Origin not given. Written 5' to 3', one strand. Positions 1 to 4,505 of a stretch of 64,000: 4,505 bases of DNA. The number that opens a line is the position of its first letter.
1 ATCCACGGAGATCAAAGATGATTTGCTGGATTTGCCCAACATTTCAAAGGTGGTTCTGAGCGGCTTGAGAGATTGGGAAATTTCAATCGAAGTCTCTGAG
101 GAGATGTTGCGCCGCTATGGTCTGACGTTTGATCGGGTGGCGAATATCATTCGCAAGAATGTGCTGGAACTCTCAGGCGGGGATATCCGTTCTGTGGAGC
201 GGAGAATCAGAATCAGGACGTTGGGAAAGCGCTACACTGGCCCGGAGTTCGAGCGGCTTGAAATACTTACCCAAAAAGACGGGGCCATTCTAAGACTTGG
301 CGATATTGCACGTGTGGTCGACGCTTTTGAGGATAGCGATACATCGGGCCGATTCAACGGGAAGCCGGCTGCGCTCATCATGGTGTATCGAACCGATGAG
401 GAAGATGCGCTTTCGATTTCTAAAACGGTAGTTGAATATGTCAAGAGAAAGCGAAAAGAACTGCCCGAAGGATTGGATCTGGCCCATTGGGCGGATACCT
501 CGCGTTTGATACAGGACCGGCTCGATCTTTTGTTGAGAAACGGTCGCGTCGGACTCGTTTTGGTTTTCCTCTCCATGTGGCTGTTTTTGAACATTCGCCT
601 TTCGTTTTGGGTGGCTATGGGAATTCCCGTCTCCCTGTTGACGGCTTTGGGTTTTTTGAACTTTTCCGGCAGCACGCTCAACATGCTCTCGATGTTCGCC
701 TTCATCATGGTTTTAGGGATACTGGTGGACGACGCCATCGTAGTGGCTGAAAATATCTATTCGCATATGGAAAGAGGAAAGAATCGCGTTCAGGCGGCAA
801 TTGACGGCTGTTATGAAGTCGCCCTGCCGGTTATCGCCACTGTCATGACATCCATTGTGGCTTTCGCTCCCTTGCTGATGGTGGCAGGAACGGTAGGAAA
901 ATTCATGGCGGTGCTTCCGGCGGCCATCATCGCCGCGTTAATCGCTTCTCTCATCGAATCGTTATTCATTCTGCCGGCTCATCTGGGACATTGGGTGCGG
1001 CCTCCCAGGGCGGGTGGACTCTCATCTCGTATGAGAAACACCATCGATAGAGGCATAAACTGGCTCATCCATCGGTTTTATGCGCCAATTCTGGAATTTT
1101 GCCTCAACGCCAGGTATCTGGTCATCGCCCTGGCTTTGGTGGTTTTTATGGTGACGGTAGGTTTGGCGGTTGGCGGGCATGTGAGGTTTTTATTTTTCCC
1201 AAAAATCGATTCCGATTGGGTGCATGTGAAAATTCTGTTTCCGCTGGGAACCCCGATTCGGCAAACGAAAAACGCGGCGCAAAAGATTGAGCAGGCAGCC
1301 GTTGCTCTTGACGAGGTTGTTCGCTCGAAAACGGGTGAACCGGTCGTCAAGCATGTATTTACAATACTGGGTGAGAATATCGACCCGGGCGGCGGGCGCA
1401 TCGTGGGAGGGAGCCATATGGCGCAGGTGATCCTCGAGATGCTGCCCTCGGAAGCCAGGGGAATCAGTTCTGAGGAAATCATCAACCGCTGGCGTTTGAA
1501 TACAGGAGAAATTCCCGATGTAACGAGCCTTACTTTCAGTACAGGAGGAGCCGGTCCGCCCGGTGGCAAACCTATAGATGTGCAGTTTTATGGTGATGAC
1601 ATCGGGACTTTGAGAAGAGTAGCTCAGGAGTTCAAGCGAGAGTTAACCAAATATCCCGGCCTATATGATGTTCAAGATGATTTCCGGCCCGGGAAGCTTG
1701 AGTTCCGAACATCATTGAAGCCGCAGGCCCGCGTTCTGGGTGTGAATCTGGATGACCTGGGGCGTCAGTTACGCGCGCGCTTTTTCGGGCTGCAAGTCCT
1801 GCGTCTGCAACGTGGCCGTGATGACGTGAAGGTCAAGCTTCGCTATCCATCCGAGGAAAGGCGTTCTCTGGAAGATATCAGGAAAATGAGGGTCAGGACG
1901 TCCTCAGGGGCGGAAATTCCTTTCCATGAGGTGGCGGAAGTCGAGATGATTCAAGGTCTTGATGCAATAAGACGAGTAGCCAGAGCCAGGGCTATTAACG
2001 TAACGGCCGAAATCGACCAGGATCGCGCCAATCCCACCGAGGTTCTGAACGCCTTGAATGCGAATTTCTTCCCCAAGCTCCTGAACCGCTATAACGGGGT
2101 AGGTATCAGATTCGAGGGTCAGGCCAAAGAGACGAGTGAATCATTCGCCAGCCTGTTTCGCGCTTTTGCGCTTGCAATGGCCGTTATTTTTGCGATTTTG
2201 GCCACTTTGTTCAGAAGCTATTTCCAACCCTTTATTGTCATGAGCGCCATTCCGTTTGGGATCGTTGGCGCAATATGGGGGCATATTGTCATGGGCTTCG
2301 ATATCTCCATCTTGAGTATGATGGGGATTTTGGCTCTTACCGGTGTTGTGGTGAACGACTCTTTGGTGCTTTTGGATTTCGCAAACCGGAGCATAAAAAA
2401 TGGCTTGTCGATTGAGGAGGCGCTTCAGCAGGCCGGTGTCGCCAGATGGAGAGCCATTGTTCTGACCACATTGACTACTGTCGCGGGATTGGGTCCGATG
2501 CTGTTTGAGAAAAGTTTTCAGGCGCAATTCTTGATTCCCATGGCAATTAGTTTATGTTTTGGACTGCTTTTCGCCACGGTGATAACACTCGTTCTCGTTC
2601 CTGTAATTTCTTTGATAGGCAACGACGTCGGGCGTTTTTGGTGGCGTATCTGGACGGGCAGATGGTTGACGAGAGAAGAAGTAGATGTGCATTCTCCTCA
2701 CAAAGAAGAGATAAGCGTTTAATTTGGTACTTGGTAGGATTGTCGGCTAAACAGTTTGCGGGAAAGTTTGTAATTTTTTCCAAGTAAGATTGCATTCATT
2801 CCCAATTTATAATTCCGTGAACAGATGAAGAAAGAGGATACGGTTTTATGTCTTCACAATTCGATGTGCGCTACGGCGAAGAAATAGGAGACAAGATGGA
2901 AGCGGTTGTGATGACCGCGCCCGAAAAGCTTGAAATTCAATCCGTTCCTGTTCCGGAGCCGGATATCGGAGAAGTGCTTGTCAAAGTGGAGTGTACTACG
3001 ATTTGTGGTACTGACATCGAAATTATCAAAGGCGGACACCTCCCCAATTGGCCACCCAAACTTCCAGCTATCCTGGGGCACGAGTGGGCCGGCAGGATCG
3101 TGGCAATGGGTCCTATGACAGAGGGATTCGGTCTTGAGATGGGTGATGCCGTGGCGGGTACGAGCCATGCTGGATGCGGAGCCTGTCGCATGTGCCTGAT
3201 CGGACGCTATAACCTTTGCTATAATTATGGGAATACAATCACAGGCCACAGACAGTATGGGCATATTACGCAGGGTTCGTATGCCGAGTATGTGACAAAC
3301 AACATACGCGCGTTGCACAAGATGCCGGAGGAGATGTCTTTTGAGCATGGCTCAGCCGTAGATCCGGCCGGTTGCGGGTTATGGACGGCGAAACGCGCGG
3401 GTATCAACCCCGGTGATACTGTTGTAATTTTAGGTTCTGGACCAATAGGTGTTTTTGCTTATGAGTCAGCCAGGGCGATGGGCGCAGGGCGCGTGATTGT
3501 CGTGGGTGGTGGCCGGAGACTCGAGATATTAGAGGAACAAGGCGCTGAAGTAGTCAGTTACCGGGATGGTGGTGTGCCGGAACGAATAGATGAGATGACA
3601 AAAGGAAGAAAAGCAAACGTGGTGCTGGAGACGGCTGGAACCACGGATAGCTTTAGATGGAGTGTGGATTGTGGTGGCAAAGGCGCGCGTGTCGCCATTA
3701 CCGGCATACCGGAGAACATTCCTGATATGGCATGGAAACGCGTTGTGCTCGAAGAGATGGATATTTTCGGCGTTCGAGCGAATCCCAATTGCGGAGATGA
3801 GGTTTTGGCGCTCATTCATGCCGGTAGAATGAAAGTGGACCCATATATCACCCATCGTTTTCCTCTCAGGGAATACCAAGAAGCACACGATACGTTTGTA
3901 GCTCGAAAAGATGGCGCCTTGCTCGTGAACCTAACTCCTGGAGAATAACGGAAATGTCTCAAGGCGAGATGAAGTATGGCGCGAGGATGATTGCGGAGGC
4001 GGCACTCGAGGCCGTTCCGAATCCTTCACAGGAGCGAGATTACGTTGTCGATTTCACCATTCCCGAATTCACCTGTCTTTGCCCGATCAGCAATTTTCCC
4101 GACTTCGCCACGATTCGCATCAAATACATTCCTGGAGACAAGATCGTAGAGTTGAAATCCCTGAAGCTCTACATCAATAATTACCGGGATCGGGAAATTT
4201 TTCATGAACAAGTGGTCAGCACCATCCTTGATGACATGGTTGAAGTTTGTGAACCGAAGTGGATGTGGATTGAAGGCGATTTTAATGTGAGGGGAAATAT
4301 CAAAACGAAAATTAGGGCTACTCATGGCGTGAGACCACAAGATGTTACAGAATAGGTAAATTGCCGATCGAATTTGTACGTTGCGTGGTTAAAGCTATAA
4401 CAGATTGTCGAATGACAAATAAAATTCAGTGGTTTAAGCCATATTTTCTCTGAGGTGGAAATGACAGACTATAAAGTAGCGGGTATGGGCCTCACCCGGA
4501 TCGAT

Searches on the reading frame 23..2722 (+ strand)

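Call 42: search_protein_families(library=pfam, proteins=[window:23-2722:+], max_evalue=0.001)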
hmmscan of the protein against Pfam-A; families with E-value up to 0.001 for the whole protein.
window:23-2722:+ (899 aa): 3 families
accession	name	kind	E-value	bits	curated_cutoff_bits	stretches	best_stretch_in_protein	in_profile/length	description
PF00873.25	ACR_tran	-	4.4e-152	508.5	28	1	6-862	170-1016/1021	AcrB/AcrD/AcrF family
PF02355.23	SecD_SecF_C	-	2.6e-09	37.2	20.5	1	170-317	29-179/189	Protein export membrane protein SecD/SecF, C-terminal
PF03176.21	MMPL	-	1.7e-05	24.4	20.5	1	710-875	144-321/333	MMPL family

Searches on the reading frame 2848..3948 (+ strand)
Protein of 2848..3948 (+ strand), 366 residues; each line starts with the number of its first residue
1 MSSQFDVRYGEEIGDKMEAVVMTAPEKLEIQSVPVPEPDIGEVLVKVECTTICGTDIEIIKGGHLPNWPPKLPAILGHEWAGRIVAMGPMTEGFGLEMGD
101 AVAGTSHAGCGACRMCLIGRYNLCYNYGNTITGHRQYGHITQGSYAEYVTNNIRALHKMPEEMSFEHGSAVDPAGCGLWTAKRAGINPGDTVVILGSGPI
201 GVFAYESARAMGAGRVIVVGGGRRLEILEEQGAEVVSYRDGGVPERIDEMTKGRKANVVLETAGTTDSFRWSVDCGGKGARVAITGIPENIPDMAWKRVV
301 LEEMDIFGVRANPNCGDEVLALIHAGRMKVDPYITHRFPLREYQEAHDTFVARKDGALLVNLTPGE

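Call 42: search_protein_families(library=pfam, proteins=[window:2848-3948:+], max_evalue=0.001)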
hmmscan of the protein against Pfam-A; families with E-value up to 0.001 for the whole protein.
window:2848-3948:+ (366 aa): 4 families
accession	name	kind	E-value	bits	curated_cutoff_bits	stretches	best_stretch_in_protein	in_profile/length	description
PF08240.17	ADH_N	-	2.1e-24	86.2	23.5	1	41-161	3-104/104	Alcohol dehydrogenase GroES-like domain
PF00107.32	ADH_zinc_N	-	9.5e-19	68.1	31.8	1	199-315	1-119/129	Zinc-binding dehydrogenase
PF16912.11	Glu_dehyd_C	-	3.7e-06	27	34.9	1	184-348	27-199/211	Glucose dehydrogenase C-terminus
PF13602.12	ADH_zinc_N_2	-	9.3e-06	27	27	1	234-348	5-121/134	Zinc-binding dehydrogenase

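Call 76: find_encoding_contigs(protein=window:2848-3948:+, flank=10000, max_places=2)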
Protein window:2848-3948:+ (366 aa): 3 contigs read that carry it; 2 places shown.
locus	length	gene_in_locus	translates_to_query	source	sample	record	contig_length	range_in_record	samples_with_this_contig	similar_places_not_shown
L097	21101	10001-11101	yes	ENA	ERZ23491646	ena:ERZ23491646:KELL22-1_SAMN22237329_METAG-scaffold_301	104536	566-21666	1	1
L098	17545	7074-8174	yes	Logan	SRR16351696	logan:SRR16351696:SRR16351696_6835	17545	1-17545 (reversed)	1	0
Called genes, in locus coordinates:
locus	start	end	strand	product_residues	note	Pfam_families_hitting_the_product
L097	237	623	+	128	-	-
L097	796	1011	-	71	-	-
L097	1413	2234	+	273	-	PF06629:MipA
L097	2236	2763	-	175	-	-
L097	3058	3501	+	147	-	PF00903:Glyoxalase, PF13669:Glyoxalase_4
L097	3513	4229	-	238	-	PF00753:Lactamase_B, PF13483:Lactamase_B_3, PF12706:Lactamase_B_2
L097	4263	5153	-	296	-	PF02129:Peptidase_S15, PF05448:AXE1 (faint), PF01738:DLH, PF00561:Abhydrolase_1, PF12146:Hydrolase_4, PF12697:Abhydrolase_6, PF00326:Peptidase_S9, PF22244:GCE_fung (faint)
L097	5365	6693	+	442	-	PF25917:BSH_RND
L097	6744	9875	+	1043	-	PF00873:ACR_tran, PF02355:SecD_SecF_C (weak), PF03176:MMPL (weak)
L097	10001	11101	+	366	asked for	PF08240:ADH_N, PF16912:Glu_dehyd_C (weak), PF00107:ADH_zinc_N, PF13602:ADH_zinc_N_2 (weak)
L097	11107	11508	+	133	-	PF14489:QueF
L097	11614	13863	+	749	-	PF01315:Ald_Xan_dh_C, PF02738:MoCoBD_1, PF20256:MoCoBD_2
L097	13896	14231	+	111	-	-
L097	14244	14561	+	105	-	-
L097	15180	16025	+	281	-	PF00817:IMS (faint), PF08827:DUF1805 (faint)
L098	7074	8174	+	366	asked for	PF08240:ADH_N, PF16912:Glu_dehyd_C (weak), PF00107:ADH_zinc_N, PF13602:ADH_zinc_N_2 (weak)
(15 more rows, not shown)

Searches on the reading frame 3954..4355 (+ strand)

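Call 42: search_protein_families(library=pfam, proteins=[window:3954-4355:+], max_evalue=0.001)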
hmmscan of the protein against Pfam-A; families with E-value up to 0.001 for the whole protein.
window:3954-4355:+ (133 aa): 1 family
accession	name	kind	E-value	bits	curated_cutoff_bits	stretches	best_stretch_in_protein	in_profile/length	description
PF14489.11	QueF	-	2.8e-34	117.6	27.3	1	49-126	1-78/81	QueF-like protein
